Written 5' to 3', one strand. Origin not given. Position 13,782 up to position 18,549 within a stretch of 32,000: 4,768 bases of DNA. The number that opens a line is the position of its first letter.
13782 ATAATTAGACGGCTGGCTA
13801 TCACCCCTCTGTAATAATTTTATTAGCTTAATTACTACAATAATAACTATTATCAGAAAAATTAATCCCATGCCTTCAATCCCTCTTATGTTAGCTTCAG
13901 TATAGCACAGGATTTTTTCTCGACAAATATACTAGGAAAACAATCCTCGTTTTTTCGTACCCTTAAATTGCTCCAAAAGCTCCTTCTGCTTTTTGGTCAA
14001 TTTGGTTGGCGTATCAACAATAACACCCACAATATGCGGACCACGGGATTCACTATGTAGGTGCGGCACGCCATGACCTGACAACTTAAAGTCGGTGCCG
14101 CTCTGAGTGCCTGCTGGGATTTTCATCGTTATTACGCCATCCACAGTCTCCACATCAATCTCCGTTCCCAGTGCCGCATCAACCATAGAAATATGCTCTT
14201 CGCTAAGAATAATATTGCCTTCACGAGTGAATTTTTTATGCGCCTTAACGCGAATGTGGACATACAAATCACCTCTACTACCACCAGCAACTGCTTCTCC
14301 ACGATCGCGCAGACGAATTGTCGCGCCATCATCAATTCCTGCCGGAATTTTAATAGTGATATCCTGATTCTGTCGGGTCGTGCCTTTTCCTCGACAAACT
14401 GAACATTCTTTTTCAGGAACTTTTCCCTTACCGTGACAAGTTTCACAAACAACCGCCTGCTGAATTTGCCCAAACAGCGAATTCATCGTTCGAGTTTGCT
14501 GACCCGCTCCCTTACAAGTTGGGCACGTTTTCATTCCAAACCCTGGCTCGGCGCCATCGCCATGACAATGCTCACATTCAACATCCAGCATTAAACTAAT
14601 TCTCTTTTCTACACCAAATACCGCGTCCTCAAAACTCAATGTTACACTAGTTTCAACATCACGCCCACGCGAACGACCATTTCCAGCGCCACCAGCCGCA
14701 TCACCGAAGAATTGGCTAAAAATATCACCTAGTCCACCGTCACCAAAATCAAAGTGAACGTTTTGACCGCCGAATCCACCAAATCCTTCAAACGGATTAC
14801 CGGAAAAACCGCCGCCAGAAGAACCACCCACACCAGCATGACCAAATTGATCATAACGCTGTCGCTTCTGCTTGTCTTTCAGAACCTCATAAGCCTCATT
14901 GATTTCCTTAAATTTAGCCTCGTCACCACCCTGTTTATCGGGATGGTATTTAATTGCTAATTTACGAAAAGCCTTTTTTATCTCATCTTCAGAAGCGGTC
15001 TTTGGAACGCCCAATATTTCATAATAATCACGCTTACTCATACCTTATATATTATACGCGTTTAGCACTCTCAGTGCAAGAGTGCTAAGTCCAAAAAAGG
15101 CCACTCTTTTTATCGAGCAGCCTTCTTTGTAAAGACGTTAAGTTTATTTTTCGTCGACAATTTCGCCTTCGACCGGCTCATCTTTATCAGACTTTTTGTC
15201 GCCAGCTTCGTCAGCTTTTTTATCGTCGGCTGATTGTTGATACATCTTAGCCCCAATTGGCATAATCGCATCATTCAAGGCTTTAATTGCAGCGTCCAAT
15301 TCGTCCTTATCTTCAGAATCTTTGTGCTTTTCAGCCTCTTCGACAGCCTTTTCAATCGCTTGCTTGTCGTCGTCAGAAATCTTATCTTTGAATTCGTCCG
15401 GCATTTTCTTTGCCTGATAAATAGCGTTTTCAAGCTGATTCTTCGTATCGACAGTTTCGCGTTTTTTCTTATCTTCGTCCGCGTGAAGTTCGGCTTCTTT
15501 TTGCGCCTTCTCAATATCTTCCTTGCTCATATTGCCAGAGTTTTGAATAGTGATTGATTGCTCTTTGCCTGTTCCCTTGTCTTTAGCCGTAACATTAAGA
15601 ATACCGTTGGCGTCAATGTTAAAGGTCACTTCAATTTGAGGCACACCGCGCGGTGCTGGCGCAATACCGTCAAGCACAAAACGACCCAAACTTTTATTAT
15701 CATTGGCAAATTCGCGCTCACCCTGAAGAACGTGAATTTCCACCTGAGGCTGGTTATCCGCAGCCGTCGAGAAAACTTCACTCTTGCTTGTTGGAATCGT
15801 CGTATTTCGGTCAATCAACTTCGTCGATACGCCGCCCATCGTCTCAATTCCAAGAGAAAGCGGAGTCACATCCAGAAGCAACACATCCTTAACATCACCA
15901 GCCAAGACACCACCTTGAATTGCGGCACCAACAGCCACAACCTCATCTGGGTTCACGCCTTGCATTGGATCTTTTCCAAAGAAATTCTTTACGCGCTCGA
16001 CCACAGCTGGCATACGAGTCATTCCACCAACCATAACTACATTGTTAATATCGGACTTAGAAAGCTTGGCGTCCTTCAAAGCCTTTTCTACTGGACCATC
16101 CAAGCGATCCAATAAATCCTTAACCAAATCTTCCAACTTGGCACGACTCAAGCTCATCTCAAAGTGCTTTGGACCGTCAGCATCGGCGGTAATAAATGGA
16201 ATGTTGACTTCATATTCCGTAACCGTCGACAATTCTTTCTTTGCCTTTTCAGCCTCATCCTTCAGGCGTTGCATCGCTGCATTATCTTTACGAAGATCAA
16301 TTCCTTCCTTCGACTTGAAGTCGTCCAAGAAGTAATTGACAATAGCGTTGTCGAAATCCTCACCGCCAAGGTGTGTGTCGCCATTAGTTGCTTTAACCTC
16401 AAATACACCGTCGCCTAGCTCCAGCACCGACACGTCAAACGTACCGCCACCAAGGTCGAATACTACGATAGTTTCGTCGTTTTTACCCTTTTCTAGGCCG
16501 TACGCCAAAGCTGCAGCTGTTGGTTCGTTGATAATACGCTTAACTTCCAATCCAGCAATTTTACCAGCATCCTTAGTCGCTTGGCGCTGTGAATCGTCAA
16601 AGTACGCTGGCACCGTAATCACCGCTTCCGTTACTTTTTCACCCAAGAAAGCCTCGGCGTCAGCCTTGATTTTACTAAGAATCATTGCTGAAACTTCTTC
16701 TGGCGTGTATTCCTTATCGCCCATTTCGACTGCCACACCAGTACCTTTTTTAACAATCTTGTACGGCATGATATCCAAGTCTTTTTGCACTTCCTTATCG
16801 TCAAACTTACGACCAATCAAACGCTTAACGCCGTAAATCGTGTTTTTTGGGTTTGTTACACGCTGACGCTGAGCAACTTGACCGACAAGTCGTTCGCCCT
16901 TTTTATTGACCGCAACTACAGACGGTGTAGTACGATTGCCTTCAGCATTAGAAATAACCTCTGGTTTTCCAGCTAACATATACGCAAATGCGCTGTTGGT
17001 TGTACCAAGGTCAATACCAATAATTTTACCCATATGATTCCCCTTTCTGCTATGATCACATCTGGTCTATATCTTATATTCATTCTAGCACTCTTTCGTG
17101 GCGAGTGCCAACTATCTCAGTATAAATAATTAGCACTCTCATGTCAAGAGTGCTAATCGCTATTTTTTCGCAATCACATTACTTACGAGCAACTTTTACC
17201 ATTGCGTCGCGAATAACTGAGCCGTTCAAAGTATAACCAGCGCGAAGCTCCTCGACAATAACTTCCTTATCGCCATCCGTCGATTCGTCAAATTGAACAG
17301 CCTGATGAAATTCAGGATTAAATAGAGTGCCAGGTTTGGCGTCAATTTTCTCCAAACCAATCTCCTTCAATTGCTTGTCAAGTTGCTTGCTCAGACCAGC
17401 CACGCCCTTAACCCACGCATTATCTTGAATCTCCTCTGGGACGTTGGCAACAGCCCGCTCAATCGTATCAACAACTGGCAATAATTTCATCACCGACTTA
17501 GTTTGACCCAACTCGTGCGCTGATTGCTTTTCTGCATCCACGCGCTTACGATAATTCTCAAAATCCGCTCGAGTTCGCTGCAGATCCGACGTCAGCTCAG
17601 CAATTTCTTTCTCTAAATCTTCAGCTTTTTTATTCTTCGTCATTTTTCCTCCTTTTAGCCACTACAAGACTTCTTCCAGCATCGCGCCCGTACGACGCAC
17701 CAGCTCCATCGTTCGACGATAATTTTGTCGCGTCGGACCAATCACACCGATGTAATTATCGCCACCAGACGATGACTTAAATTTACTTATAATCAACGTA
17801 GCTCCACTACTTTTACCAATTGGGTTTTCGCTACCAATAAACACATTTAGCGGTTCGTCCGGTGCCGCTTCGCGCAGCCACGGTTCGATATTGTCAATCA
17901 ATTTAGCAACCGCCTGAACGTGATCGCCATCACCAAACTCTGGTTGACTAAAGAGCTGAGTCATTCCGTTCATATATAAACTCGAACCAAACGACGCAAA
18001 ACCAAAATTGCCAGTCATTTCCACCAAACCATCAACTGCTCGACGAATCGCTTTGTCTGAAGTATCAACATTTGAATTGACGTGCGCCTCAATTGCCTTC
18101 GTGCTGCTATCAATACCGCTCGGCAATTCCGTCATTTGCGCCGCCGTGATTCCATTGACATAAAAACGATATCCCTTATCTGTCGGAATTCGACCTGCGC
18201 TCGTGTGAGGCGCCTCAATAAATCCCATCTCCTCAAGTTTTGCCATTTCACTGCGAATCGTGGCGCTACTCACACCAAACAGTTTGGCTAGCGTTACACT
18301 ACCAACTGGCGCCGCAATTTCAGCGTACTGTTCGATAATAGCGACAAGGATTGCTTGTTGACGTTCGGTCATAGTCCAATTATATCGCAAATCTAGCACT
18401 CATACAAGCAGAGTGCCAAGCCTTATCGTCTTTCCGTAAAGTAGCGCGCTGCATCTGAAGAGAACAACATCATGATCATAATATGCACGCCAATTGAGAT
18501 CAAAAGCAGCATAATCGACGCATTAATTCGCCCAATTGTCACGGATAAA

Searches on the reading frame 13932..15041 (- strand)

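Call 53: search_protein_families(library=pfam, max_evalue=0.00001, proteins=[window:13932-15041:-])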
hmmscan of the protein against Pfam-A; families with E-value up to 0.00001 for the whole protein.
window:13932-15041:- (369 aa): 3 families
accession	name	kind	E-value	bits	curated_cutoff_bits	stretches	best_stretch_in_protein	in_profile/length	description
PF01556.23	DnaJ_C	-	8.7e-43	146.4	26.6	1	129-345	1-152/152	DnaJ C terminal domain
PF00226.36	DnaJ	-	4.7e-27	94.3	27.8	1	5-64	1-63/63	DnaJ domain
PF00684.25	DnaJ_CXXCXGXG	-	7.6e-15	55.4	32.7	1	156-220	1-65/65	DnaJ central domain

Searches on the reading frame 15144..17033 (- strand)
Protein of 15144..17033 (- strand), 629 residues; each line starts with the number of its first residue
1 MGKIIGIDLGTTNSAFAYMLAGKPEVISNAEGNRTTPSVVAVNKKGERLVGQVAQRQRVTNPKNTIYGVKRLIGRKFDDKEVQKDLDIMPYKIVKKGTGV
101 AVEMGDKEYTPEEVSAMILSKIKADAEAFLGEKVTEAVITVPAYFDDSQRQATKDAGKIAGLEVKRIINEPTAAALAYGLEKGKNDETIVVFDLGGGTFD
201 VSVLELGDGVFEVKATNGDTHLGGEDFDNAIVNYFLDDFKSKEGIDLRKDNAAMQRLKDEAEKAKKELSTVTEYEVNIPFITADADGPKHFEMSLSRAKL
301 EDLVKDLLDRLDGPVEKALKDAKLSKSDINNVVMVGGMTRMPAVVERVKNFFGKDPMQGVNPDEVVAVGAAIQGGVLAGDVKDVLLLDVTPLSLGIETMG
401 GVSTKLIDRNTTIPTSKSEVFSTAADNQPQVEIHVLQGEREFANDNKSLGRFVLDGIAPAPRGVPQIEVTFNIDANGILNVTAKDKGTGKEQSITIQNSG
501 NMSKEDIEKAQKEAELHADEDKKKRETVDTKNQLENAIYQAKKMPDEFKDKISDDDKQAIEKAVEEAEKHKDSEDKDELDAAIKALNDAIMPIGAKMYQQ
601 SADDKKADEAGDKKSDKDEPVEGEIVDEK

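Call 53: search_protein_families(library=pfam, max_evalue=0.00001, proteins=[window:15144-17033:-])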
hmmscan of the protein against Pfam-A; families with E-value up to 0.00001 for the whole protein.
window:15144-17033:- (629 aa): 2 families
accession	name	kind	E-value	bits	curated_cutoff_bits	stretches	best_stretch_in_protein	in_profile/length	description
PF00012.26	HSP70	-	1.9e-266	885.5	20.6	1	4-599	1-599/599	Hsp70 protein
PF06723.19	MreB_Mbl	-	2.9e-17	63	27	1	133-371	92-316/327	MreB/Mbl protein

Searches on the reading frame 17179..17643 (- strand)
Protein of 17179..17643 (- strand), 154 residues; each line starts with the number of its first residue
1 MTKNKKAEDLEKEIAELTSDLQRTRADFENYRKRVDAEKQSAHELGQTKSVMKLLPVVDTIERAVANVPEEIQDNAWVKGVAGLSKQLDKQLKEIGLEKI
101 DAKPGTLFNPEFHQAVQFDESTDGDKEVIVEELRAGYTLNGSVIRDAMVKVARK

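Call 53: search_protein_families(library=pfam, max_evalue=0.00001, proteins=[window:17179-17643:-])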
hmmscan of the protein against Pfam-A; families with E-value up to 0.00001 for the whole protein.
window:17179-17643:- (154 aa): 1 family
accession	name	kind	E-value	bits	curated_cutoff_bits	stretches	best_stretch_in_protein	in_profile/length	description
PF01025.24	GrpE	-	8.1e-42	143.1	25.8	1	4-152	17-164/165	GrpE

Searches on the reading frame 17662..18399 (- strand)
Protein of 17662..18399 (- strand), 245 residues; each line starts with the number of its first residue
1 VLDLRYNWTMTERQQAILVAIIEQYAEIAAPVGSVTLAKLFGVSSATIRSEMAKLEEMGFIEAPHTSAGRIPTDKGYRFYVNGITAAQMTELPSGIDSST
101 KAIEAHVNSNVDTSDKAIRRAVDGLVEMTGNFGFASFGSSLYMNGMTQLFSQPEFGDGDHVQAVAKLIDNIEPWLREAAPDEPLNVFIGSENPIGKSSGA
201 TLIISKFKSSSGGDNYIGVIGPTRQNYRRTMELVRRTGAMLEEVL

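Call 53: search_protein_families(library=pfam, max_evalue=0.00001, proteins=[window:17662-18399:-])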
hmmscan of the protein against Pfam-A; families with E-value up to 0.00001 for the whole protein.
window:17662-18399:- (245 aa): 2 families
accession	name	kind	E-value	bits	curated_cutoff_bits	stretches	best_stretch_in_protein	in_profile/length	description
PF01628.27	HrcA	-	1.2e-18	68.3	22.2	1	101-231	88-215/215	HrcA protein C terminal domain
PF03444.21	HrcA_DNA-bdg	-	2.9e-06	27.3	21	1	10-78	2-71/79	Winged helix-turn-helix transcription repressor, HrcA DNA-binding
